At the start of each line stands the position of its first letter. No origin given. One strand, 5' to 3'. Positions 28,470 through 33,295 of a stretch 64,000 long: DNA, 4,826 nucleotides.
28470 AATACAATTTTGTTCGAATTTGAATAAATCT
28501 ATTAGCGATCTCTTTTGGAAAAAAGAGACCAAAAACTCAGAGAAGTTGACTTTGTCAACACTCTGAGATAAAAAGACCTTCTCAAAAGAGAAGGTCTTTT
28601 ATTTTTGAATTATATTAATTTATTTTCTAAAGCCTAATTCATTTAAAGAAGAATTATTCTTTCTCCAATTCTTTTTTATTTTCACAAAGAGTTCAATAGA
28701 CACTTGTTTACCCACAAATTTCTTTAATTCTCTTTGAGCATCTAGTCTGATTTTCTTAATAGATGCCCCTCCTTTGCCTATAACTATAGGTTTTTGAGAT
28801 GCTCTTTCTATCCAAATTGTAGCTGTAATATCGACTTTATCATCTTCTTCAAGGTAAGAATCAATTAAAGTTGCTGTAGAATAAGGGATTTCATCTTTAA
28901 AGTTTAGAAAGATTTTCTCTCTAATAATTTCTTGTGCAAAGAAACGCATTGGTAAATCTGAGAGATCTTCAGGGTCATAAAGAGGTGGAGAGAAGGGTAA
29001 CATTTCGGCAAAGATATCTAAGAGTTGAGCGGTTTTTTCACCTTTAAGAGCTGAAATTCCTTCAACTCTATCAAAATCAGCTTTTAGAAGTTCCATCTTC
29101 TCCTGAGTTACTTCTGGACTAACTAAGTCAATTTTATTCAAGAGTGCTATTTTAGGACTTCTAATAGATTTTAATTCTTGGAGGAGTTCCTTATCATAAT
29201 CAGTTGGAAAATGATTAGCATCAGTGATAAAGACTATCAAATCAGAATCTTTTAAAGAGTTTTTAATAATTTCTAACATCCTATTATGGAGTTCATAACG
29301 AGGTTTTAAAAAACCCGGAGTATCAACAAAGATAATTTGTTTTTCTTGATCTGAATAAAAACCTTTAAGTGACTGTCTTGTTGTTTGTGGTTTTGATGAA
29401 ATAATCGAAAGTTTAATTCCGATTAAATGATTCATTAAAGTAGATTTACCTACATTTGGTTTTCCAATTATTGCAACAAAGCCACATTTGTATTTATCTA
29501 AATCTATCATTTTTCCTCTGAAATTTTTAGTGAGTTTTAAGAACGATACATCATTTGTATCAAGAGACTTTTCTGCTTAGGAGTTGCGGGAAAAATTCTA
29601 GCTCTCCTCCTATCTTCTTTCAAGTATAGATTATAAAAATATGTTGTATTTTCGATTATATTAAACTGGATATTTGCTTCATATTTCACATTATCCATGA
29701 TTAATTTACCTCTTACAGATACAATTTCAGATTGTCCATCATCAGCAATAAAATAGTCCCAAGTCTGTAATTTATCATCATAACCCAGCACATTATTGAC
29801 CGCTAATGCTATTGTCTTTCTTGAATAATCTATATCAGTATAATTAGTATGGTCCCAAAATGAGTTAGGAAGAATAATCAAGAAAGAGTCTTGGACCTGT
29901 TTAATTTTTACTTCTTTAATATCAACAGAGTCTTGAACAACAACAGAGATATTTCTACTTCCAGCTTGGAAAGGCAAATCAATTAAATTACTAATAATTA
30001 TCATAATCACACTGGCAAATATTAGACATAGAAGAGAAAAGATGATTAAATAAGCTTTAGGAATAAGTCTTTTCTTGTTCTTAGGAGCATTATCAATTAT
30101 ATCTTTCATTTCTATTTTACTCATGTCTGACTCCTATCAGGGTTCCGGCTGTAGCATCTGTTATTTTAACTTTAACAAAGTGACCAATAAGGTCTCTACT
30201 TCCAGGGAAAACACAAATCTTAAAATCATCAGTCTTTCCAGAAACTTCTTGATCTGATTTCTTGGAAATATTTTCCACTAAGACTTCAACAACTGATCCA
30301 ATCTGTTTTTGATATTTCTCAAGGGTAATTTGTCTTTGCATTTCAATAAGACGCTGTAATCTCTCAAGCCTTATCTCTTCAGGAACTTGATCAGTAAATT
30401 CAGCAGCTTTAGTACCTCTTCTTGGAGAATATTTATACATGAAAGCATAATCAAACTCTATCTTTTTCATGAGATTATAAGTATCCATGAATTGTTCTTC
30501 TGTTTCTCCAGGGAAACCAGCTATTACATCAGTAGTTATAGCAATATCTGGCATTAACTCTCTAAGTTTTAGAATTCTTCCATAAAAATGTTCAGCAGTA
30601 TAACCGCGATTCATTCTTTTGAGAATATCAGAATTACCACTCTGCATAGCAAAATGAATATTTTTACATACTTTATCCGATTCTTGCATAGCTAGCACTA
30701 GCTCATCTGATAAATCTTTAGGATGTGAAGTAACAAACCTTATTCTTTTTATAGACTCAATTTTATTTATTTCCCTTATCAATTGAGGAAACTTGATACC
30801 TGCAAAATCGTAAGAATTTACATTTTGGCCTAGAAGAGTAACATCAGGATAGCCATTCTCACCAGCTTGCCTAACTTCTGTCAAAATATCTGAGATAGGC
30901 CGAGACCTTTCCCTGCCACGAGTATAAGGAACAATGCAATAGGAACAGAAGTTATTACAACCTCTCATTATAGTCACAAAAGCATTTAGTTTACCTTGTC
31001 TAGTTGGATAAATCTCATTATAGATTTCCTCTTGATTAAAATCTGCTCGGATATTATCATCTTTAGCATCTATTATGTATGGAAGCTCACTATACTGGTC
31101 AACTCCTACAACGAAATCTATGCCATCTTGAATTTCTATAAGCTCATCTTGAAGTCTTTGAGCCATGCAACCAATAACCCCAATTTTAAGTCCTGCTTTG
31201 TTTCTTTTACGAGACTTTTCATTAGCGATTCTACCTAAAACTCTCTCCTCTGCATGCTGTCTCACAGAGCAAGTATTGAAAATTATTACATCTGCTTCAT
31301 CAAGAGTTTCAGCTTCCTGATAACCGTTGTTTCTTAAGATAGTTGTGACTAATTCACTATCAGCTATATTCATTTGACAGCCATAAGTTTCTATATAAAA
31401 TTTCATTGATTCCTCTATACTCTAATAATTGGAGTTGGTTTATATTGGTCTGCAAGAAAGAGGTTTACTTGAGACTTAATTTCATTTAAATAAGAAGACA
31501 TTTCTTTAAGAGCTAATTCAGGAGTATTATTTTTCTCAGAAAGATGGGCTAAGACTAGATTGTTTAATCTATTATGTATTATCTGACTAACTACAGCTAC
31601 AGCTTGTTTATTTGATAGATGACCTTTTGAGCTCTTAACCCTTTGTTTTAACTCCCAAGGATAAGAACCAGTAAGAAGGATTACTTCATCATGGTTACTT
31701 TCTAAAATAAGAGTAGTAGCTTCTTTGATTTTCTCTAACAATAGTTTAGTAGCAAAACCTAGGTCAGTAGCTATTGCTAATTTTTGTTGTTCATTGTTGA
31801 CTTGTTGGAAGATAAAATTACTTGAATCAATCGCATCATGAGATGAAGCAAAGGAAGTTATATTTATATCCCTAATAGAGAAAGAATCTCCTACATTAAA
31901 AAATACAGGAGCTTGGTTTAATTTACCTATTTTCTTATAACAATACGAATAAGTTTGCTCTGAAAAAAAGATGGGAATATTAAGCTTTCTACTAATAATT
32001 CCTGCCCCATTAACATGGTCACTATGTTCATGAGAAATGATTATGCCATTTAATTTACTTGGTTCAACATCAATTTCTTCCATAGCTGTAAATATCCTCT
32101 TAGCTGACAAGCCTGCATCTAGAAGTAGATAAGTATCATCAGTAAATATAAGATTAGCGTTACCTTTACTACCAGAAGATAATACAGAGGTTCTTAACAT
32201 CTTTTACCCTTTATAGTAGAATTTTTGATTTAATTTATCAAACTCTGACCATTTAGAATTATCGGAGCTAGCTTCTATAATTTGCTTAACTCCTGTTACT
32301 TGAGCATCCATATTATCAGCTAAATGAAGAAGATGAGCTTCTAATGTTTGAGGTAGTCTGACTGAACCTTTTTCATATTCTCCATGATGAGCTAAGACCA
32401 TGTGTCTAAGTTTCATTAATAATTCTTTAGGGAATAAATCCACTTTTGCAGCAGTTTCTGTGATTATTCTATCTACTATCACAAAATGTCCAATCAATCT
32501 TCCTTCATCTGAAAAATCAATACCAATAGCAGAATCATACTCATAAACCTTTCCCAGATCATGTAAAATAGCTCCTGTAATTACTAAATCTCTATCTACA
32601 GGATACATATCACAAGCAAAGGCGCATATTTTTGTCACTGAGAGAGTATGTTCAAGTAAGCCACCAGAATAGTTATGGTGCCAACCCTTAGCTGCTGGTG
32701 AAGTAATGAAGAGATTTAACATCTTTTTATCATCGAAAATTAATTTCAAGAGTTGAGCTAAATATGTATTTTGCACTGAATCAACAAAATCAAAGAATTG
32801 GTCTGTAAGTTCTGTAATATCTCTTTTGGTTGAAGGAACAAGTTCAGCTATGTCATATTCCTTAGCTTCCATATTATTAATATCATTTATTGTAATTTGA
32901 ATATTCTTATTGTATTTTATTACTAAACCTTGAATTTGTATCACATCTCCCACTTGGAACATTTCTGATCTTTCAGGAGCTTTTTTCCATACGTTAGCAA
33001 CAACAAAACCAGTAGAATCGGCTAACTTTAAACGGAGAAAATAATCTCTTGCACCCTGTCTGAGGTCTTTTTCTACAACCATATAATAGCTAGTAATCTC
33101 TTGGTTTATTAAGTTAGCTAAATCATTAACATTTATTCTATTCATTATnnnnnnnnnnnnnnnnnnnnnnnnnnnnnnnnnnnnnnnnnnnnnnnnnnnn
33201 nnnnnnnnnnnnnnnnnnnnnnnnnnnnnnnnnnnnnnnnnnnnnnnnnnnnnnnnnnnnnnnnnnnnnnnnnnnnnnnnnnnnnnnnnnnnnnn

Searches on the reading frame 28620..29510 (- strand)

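Call 54: search_protein_families(library=pfam, proteins=[window:28620-29510:-], max_evalue=0.00001)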
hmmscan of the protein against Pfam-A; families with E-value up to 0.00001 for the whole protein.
window:28620-29510:- (296 aa): 8 families
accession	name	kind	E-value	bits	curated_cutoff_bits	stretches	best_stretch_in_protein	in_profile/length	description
PF01926.29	MMR_HSR1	-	1.3e-24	86.9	21.9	1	12-126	2-113/113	50S ribosome-binding GTPase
PF07650.23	KH_2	-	7.6e-20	71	22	1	207-283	1-78/78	KH domain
PF02421.24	FeoB_N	-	1.8e-13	50.7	27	1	12-165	3-154/156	Ferrous iron transport protein B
PF00350.29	Dynamin_N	-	6.5e-12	46.2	27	0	53-126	97-167/168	Dynamin family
PF00009.33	GTP_EFTU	-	1.4e-10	41.5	26.5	1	52-172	64-187/188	Elongation factor Tu GTP binding domain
PF03193.22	RsgA_GTPase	-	2e-06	28.2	30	0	11-69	108-170/174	RsgA GTPase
PF04548.22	AIG1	-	2.2e-06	27.6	27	1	14-116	5-110/212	AIG1 family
PF02492.25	cobW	-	5.1e-06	26.6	20.7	0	47-142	73-168/180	CobW/HypB/UreG, nucleotide-binding domain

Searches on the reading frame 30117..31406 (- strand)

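Call 54: search_protein_families(library=pfam, proteins=[window:30117-31406:-], max_evalue=0.00001)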
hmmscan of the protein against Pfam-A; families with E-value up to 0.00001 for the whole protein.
window:30117-31406:- (429 aa): 3 families
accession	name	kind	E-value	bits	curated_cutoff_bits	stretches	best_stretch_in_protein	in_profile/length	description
PF00919.26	UPF0004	-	3.1e-30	104.5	27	1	2-101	1-98/98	Uncharacterized protein family UPF0004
PF04055.27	Radical_SAM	-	9.5e-29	101.1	29.5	1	145-312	2-165/166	Radical SAM superfamily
PF01938.26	TRAM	-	2.4e-12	47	21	1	366-425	1-58/61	TRAM domain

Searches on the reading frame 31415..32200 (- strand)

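Call 54: search_protein_families(library=pfam, proteins=[window:31415-32200:-], max_evalue=0.00001)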
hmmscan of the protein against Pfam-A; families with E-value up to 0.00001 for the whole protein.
window:31415-32200:- (261 aa): 2 families
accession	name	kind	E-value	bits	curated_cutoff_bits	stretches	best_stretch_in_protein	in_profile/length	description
PF12706.13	Lactamase_B_2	-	6.2e-14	52.5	27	1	24-211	2-194/200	Beta-lactamase superfamily domain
PF00753.33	Lactamase_B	-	4.1e-11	43.6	22.7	1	13-78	6-72/196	Metallo-beta-lactamase superfamily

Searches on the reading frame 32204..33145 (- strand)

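Call 54: search_protein_families(library=pfam, proteins=[window:32204-33145:-], max_evalue=0.00001)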
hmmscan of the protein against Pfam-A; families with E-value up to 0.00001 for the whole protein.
window:32204-33145:- (313 aa): 2 families
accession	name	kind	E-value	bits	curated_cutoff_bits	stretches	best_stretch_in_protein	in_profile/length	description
PF01966.28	HD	-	1.2e-15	58.2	22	1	164-281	2-115/116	HD domain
PF01336.31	tRNA_anti-codon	-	8.7e-08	32.4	27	1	36-90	17-73/75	OB-fold nucleic acid binding domain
